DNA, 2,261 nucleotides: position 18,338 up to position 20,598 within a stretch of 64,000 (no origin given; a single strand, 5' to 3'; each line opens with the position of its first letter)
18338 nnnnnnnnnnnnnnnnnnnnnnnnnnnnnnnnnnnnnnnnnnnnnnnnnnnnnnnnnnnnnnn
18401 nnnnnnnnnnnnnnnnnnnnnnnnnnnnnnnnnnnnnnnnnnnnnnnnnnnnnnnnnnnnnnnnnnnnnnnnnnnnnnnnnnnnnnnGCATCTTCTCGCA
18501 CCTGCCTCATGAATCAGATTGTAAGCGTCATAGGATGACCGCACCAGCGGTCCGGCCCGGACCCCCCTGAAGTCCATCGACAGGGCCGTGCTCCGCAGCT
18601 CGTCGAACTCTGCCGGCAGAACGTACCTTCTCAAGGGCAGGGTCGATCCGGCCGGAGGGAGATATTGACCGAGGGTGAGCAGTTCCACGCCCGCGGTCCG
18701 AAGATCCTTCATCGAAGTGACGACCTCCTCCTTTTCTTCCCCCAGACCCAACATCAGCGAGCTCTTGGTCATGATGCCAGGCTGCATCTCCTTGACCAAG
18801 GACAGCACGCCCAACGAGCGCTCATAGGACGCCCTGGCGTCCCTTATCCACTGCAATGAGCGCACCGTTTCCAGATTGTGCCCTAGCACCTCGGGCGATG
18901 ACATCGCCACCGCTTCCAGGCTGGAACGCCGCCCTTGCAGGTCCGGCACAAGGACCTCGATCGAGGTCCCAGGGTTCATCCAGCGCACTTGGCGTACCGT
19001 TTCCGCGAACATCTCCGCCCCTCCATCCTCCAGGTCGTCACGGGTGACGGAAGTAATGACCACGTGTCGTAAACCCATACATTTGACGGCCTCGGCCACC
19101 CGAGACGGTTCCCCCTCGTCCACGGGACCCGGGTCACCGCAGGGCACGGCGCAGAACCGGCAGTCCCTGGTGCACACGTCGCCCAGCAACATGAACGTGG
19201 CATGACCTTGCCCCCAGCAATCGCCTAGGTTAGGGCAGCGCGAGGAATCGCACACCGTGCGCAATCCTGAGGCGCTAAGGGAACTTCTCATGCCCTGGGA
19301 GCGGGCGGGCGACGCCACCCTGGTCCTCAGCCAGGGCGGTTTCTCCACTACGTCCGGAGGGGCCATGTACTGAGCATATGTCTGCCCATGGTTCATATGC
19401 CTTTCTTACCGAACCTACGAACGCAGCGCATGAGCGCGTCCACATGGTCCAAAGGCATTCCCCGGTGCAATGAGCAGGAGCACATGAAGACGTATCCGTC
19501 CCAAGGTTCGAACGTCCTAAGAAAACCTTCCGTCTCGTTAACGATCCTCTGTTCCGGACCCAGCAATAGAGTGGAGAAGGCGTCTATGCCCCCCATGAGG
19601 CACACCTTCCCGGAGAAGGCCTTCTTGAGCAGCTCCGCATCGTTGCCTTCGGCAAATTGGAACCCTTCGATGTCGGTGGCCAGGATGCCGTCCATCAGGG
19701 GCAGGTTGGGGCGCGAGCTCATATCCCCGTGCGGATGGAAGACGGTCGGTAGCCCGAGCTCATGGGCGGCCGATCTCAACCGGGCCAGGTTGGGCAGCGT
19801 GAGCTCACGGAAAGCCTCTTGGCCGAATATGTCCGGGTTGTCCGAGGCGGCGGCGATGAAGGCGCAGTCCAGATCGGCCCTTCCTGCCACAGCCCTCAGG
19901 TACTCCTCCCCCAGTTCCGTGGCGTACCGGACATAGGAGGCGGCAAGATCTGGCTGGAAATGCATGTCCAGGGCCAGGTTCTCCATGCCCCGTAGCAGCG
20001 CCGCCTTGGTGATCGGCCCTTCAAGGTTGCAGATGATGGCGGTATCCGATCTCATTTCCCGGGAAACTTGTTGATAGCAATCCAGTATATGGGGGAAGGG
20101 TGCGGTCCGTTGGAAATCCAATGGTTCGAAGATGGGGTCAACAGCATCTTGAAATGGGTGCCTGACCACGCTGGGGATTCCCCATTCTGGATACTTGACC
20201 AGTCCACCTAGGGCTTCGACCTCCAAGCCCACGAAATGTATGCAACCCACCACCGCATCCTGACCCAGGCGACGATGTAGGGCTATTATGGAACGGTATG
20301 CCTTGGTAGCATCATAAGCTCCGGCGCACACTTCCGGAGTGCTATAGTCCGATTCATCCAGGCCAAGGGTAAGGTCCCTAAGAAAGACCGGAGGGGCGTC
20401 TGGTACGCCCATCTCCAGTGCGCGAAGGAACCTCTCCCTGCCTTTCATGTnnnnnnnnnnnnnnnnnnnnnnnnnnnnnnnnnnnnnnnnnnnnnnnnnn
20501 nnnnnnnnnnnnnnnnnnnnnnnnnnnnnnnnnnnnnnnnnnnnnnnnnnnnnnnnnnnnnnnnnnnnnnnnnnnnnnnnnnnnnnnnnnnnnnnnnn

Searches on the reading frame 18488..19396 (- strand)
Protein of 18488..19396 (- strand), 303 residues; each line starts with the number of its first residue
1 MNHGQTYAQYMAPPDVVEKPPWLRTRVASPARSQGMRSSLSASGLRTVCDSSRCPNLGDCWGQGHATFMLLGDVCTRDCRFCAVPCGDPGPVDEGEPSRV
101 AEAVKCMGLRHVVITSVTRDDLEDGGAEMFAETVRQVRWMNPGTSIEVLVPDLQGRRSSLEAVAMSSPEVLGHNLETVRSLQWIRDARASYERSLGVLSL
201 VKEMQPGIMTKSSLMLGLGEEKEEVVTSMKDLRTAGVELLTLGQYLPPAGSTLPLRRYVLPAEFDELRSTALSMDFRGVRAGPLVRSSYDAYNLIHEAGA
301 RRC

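Call 3: search_protein_families(library=pfam, proteins=[window:18488-19396:-], max_evalue=0.01)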
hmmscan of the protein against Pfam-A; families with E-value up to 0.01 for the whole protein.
window:18488-19396:- (303 aa): 1 family
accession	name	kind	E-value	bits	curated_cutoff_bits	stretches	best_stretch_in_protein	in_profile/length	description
PF04055.27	Radical_SAM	-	7.2e-15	56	29.5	1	71-232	3-166/166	Radical SAM superfamily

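Call 4: search_protein_families(library=ncbifam, proteins=[window:18488-19396:-], max_evalue=0.01)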
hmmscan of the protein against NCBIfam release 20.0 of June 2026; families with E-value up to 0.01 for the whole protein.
window:18488-19396:- (303 aa): 9 families
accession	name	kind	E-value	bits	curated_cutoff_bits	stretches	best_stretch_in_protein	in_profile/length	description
NF004019.1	PRK05481.1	subfamily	1.4e-111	372.4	203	1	19-300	1-282/286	lipoyl synthase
NF009544.0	PRK12928.1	subfamily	2e-108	362.2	210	1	7-295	8-297/300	lipoyl synthase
NF053790.1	LplA_LipA_fuse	exception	2.7e-102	343.3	800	1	15-292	329-604/606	bifunctional lipoate--protein ligase/lipoyl synthase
TIGR00510.1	lipA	equivalog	1.9e-100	336.1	310.25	1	16-299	14-298/302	lipoyl synthase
NF053743.1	LipS2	equivalog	0.00026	20.6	270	0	164-246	123-203/292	LipS2 family lipoyl synthase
TIGR00433.2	bioB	equivalog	0.00087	18.6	225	1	74-257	50-233/307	biotin synthase BioB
TIGR04043.1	rSAM_MSMEG_0568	hypoth_equivalog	0.001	18.1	303.7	0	77-237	123-290/354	MSMEG_0568 family radical SAM protein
TIGR00423.1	TIGR00423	subfamily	0.0023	17.3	260.25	0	72-148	12-89/310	CofH family radical SAM protein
TIGR03910.1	pyrrolys_PylB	equivalog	0.0031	16.4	348.2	1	68-270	59-261/347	methylornithine synthase PylB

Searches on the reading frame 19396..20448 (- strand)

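Call 3: search_protein_families(library=pfam, proteins=[window:19396-20448:-], max_evalue=0.01)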
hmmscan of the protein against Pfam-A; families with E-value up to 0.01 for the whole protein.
window:19396-20448:- (351 aa): 1 family
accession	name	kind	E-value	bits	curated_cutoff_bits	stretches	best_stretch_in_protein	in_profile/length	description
PF01208.23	URO-D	-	2.2e-37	129.3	23.9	1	4-345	3-345/346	Uroporphyrinogen decarboxylase (URO-D)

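Call 4: search_protein_families(library=ncbifam, proteins=[window:19396-20448:-], max_evalue=0.01)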
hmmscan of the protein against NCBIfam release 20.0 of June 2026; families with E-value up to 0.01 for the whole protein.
window:19396-20448:- (351 aa): 5 families
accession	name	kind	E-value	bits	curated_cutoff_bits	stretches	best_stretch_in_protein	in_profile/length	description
TIGR01463.1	mtaA_cmuA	subfamily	6.2e-30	104.6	235.4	1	3-343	5-335/340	MtaA/CmuA family methyltransferase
NF004889.0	PRK06252.1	subfamily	1.1e-23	83.9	244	1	2-346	5-336/340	methylcobalamin:coenzyme M methyltransferase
NF040654.1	MtaA_Meth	equivalog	1.2e-20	73.8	400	1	2-340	2-329/337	methylcobamide:CoM methyltransferase MtaA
NF041608.1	methylcob_mtaseMtbA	equivalog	4.1e-08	32.7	600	1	44-306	47-301/339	methylcobamide:CoM methyltransferase MtbA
NF042977.1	AcphenoCarb_ApcE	equivalog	0.002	17.5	450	1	45-181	37-174/293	acetophenone carboxylase subunit epsilon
